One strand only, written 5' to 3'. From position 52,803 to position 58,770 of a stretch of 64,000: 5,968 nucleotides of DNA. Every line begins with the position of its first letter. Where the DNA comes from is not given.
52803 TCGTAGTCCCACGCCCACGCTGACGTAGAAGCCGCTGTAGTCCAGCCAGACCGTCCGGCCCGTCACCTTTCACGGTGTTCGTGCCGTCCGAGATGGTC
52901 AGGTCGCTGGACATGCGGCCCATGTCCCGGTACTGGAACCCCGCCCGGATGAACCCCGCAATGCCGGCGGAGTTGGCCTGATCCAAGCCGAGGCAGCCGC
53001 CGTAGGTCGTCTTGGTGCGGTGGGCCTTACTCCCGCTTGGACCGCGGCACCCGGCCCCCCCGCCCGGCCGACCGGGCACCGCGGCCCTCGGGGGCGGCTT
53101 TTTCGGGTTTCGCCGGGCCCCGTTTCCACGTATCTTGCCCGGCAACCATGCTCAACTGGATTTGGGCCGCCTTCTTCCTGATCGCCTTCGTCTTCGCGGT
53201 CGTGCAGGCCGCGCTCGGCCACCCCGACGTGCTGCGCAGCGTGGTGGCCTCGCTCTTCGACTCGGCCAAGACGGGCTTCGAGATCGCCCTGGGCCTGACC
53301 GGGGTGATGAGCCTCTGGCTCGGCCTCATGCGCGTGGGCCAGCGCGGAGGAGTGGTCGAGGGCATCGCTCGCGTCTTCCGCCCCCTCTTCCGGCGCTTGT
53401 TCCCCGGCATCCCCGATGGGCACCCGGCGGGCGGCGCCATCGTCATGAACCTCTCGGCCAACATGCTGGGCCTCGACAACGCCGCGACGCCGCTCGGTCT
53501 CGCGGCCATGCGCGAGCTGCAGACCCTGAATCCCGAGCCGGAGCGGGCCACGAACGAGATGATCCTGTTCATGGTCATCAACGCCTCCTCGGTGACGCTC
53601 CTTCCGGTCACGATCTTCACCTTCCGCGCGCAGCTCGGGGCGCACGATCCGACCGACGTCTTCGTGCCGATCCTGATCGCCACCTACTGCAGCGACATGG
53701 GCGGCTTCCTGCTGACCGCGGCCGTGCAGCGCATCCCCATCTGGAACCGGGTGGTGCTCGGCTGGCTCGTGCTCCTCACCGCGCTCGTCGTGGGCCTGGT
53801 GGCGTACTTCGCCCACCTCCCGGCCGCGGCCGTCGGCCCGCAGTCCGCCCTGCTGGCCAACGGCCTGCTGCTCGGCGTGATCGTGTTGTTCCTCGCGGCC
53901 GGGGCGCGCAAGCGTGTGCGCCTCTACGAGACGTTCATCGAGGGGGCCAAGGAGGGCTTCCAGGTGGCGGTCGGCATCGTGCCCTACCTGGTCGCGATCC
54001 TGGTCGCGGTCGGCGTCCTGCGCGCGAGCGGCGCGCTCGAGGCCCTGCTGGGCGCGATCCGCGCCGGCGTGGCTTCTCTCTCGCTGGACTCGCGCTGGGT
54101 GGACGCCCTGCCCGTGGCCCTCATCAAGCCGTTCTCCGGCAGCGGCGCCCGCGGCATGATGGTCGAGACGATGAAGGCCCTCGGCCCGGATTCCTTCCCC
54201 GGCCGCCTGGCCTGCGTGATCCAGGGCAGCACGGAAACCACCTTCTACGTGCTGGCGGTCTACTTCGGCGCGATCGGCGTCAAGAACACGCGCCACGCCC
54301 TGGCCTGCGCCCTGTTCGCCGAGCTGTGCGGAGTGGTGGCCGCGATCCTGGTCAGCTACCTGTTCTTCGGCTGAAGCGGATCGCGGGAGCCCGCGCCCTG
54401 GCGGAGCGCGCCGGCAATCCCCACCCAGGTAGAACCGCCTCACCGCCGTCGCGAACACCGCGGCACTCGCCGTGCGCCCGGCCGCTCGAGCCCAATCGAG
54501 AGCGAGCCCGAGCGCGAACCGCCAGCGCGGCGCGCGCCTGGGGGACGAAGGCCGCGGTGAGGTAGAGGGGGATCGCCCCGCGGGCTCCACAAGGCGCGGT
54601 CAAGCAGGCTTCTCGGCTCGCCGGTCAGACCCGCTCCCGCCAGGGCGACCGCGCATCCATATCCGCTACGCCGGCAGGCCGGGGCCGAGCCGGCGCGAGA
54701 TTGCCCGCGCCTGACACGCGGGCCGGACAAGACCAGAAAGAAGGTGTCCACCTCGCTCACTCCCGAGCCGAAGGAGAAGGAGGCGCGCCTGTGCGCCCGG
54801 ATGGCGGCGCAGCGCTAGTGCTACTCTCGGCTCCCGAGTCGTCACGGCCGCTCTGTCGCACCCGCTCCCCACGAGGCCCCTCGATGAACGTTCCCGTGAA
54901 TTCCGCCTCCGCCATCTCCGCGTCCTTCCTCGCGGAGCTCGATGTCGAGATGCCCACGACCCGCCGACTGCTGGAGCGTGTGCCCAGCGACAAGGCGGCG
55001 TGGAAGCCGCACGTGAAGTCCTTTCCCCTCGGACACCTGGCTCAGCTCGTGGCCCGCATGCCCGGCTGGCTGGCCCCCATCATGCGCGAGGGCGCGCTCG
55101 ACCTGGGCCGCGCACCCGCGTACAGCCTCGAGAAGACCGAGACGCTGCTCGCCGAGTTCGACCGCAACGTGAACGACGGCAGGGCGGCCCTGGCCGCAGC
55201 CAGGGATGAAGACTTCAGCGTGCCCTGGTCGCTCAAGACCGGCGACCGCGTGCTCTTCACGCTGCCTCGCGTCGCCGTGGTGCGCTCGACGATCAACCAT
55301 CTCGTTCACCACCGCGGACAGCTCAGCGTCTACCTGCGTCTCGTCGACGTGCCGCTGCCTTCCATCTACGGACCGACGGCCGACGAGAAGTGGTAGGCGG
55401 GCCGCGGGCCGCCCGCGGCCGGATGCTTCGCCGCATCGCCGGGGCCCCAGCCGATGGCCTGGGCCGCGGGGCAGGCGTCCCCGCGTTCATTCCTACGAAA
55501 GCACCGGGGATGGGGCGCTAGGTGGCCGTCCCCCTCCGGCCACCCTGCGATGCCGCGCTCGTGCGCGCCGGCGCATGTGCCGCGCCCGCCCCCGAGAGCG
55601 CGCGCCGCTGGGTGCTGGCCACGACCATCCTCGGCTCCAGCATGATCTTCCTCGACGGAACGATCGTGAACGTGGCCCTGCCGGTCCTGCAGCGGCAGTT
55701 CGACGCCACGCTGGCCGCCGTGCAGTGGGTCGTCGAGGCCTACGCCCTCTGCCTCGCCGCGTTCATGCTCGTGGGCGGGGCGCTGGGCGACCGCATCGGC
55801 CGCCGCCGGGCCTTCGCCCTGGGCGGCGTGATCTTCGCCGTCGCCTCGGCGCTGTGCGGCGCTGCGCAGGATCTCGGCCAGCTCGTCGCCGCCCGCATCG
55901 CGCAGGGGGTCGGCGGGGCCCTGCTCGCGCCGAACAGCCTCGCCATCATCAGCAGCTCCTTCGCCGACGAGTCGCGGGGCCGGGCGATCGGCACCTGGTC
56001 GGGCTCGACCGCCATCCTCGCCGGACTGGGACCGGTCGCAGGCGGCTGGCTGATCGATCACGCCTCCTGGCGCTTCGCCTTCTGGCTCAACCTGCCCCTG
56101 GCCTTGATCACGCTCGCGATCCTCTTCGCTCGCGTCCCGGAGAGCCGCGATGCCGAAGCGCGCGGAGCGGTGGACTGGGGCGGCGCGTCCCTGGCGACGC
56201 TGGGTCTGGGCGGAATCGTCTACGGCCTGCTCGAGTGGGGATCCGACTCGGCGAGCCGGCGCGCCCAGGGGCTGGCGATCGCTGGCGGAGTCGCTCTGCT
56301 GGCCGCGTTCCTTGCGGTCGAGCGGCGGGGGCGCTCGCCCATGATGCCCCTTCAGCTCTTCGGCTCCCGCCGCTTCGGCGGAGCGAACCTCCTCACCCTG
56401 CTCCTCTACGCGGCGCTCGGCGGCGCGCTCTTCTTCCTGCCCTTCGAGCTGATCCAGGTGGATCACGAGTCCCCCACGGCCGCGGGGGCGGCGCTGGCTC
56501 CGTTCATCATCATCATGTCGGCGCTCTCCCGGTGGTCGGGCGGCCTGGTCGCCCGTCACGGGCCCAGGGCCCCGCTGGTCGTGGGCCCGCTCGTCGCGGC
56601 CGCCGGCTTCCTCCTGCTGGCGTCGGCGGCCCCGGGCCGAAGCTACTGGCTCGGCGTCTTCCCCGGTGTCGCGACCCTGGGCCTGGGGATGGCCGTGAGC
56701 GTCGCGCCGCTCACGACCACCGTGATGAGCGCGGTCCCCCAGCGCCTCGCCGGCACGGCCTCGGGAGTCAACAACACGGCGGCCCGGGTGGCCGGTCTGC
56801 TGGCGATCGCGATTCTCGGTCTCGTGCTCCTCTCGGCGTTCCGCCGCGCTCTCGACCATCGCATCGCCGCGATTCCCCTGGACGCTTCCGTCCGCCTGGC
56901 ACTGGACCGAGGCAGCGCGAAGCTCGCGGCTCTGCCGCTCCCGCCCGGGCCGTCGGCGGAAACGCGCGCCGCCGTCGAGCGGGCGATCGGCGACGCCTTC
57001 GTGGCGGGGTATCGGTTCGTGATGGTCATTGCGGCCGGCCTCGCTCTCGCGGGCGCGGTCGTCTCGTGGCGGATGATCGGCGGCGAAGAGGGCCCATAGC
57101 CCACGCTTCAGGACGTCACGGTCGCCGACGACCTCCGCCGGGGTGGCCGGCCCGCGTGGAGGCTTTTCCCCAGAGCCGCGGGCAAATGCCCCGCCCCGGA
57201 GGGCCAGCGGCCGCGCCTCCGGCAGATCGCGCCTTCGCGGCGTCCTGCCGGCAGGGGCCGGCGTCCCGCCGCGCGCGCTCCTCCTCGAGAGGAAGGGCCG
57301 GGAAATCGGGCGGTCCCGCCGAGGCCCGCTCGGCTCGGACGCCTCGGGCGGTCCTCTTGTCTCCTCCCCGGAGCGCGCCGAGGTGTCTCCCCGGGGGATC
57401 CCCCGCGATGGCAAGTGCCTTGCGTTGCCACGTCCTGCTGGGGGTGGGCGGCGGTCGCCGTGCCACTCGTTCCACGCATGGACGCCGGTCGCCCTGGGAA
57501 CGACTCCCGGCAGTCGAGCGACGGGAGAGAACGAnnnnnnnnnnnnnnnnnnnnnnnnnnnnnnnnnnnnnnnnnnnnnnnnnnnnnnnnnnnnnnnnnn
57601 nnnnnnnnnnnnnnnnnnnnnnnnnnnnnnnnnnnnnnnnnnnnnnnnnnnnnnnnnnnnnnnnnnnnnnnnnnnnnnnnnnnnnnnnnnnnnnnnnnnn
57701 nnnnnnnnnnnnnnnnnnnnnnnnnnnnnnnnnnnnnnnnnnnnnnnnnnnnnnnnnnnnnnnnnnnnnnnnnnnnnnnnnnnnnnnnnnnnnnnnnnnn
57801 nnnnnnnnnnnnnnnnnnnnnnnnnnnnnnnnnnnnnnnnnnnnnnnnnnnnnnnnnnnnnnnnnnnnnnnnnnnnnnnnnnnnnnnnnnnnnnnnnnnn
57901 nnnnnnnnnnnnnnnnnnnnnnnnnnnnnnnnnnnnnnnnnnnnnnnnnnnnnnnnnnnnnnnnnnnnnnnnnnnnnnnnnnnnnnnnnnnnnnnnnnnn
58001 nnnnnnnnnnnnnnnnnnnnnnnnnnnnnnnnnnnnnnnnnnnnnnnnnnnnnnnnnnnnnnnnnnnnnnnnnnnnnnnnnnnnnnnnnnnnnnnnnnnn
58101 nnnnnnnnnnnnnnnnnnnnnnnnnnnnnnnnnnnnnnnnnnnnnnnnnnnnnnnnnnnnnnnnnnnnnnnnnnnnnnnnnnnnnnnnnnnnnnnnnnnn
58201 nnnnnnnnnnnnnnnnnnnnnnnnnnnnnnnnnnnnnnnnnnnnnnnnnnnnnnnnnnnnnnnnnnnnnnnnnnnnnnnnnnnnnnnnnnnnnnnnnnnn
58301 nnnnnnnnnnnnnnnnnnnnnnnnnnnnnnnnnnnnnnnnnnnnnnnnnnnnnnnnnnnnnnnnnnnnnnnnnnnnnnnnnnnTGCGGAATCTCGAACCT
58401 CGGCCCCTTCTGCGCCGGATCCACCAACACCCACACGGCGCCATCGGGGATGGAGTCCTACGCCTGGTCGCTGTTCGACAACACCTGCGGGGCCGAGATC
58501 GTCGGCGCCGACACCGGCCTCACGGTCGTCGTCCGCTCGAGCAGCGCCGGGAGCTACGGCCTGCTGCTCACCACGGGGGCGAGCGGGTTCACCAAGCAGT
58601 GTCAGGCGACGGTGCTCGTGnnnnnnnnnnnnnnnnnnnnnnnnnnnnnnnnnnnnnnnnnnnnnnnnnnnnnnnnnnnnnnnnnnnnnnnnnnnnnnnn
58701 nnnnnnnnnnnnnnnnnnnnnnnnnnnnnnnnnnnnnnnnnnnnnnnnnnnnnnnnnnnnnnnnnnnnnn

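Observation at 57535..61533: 1332-aa surface protein with seven perfectly phased 270-bp tandem repeats carrying an N/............GPC motif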

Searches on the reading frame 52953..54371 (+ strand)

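Call 15: search_protein_families(library=pfam, proteins=[window:52953-54371:+], max_evalue=0.001)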
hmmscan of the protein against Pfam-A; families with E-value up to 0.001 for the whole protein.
window:52953-54371:+ (473 aa): 1 family
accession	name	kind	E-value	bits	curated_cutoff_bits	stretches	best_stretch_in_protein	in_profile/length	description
PF07670.19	Gate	-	4.8e-19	69.2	29.6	2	113-224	2-100/104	Nucleoside recognition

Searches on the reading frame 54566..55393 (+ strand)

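Call 15: search_protein_families(library=pfam, proteins=[window:54566-55393:+], max_evalue=0.001)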
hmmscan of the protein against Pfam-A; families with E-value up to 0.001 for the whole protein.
window:54566-55393:+ (276 aa): 1 family
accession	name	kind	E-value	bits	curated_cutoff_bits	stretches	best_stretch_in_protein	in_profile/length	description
PF05163.17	DinB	-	3.3e-06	27.6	23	1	185-271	71-156/165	DinB family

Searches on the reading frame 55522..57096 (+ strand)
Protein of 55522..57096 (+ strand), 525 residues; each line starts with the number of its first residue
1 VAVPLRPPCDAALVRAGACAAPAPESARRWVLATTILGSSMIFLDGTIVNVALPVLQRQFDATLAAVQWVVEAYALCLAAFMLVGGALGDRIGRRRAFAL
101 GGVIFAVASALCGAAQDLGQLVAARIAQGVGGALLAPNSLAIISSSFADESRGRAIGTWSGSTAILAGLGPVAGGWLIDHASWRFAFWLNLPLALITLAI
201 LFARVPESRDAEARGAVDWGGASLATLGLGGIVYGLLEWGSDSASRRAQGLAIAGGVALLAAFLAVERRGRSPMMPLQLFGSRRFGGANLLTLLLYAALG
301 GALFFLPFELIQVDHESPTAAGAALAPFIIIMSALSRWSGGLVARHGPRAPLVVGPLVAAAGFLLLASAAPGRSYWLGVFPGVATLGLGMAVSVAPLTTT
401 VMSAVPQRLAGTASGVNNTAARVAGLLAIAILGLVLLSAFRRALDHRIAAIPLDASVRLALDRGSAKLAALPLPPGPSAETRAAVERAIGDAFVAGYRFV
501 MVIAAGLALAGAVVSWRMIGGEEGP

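Call 15: search_protein_families(library=pfam, proteins=[window:55522-57096:+], max_evalue=0.001)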
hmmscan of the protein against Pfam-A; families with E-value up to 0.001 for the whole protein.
window:55522-57096:+ (525 aa): 3 families
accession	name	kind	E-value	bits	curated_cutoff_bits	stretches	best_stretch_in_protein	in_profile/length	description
PF07690.21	MFS_1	-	8.1e-56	189.8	33.4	1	36-428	2-346/347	Major Facilitator Superfamily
PF00083.30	Sugar_tr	-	1.3e-08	34.6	22.3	1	34-208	4-194/452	Sugar (and other) transporter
PF06609.19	TRI12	-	4.1e-06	26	23.2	1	75-284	88-310/599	Fungal trichothecene efflux pump (TRI12)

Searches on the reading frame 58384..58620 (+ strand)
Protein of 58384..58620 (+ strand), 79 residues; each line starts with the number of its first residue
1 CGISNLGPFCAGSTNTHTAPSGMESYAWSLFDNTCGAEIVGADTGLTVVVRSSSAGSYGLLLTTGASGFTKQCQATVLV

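Call 28: search_protein_families(library=pfam, proteins=[window:58384-58620:+], max_evalue=10)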
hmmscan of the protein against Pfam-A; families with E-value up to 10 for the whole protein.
window:58384-58620:+ (79 aa): 0 families
